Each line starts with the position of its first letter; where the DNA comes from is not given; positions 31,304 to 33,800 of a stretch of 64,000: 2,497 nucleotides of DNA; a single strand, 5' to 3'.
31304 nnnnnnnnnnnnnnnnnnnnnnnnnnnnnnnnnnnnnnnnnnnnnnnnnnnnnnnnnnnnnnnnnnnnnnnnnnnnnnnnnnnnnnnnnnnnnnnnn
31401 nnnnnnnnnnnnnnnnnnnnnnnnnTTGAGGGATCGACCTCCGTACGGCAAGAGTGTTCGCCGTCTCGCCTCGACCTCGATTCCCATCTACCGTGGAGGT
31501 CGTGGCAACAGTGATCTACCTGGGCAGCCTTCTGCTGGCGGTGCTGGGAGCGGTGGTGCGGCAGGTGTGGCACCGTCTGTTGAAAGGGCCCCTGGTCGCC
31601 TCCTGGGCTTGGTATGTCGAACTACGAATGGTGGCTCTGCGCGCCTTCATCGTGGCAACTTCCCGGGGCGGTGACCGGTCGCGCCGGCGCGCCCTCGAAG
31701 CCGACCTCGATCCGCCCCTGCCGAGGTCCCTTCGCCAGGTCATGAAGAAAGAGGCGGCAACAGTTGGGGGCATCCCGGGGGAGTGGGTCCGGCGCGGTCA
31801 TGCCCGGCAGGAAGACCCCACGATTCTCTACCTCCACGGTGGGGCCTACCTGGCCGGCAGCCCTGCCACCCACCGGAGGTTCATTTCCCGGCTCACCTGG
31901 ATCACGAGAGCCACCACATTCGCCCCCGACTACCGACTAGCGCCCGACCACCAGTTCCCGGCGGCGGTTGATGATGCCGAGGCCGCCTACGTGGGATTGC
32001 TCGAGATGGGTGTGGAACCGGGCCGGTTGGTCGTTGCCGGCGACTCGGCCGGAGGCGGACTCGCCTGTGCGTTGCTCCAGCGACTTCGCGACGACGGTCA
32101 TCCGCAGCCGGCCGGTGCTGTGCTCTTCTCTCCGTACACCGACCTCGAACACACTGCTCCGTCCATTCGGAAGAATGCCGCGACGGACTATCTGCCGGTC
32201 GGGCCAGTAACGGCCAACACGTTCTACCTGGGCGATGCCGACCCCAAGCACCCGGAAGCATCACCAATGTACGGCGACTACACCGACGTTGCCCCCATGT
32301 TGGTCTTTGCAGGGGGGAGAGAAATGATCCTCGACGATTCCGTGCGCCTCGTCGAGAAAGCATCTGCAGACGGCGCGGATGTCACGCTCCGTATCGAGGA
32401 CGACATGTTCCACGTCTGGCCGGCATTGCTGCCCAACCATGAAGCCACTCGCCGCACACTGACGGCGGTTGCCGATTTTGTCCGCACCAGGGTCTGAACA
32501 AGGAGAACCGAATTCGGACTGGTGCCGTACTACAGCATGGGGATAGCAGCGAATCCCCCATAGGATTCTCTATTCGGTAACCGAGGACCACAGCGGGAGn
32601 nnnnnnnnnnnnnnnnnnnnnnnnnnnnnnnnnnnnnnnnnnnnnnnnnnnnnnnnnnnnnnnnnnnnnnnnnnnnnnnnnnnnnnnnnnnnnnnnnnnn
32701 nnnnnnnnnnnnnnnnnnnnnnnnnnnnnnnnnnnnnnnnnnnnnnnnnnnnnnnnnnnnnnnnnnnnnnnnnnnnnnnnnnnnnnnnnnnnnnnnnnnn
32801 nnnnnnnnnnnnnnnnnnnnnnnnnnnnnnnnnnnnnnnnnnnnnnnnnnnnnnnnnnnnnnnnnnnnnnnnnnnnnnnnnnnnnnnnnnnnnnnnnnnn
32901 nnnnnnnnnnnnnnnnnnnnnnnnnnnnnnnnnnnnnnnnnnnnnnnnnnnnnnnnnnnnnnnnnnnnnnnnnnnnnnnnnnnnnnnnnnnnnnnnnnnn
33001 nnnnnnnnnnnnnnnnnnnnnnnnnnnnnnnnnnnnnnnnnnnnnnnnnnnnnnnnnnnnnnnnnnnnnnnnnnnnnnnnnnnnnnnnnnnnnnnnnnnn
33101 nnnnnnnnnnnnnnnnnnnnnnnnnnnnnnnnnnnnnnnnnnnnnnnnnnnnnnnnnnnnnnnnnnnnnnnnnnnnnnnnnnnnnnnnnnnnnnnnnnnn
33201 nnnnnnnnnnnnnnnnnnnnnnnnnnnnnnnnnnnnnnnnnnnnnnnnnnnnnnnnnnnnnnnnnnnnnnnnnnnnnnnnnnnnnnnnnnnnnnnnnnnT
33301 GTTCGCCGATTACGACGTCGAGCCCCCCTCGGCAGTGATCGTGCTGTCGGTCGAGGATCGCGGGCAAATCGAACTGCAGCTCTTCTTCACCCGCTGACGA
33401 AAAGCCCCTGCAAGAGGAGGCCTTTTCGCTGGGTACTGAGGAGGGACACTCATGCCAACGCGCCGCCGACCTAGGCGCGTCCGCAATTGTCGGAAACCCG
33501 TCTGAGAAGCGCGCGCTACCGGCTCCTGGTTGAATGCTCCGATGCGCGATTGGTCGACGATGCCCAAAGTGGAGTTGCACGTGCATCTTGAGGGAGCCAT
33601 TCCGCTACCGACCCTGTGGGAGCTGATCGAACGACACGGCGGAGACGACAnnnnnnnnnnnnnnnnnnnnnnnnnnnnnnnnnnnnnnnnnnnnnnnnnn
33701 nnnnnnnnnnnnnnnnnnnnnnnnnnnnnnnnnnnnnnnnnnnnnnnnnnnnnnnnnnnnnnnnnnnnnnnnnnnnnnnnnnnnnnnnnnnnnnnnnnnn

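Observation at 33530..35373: Adenosine-deaminase paralog in an apparent operon with a DUF62 SAM hydroxide adenosyltransferase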

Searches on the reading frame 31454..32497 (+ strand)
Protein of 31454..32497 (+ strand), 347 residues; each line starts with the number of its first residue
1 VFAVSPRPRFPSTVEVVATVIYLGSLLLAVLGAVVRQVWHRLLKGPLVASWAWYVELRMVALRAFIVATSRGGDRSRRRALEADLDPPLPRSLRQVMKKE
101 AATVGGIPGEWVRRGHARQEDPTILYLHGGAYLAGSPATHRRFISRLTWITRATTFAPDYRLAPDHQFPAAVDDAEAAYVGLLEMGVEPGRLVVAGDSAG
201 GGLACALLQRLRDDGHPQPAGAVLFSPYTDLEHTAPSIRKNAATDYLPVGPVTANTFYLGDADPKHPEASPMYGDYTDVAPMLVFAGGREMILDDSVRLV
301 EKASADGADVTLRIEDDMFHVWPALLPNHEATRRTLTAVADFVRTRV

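Call 75: search_protein_families(library=ncbifam, proteins=[window:31454-32497:+], max_evalue=0.00001)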
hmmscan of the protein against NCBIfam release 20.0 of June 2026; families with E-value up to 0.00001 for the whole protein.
window:31454-32497:+ (347 aa): 7 families
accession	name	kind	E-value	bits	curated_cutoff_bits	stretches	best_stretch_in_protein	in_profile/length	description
NF058651.1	GESAG_HSLs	subfamily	7.3e-60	202.5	430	1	102-346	49-295/296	GESAG motif subfamily hormone-sensitive lipase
NF058649.1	GTSAG_HSLs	subfamily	1.2e-38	133.3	380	1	96-346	64-311/312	GTSAG motif subfamily hormone-sensitive lipase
NF058653.1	LipP1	equivalog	7.1e-37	126.9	350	1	116-340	66-297/300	LipP1 family hormone-sensitive lipase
NF033149.0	CHL_hydrolase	equivalog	3.1e-26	92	500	1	117-321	71-283/310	chloramphenicol hydrolase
NF058650.1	GCSAG_HSLs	subfamily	8.5e-22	78.1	410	1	98-342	59-308/314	GCSAG motif subfamily hormone-sensitive lipase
NF052352.1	TriaclglyLipLipYMycb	equivalog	1.3e-18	67.4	450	1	124-327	191-382/397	triacylglycerol lipase LipY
NF007547.0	PRK10162.1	equivalog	4.7e-17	61.9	389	1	99-320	60-292/321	acetyl esterase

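Call 86: search_protein_families(library=padloc, proteins=[window:31454-32497:+], max_evalue=0.001)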
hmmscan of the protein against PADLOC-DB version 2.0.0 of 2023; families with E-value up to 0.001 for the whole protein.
window:31454-32497:+ (347 aa): 0 families

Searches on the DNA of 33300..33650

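Call 59: search_rna_families(source=window, start=33300, end=33650, threshold=evalue, max_evalue=1)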
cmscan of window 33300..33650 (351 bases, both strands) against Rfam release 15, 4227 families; matches with E-value up to 1: 0.
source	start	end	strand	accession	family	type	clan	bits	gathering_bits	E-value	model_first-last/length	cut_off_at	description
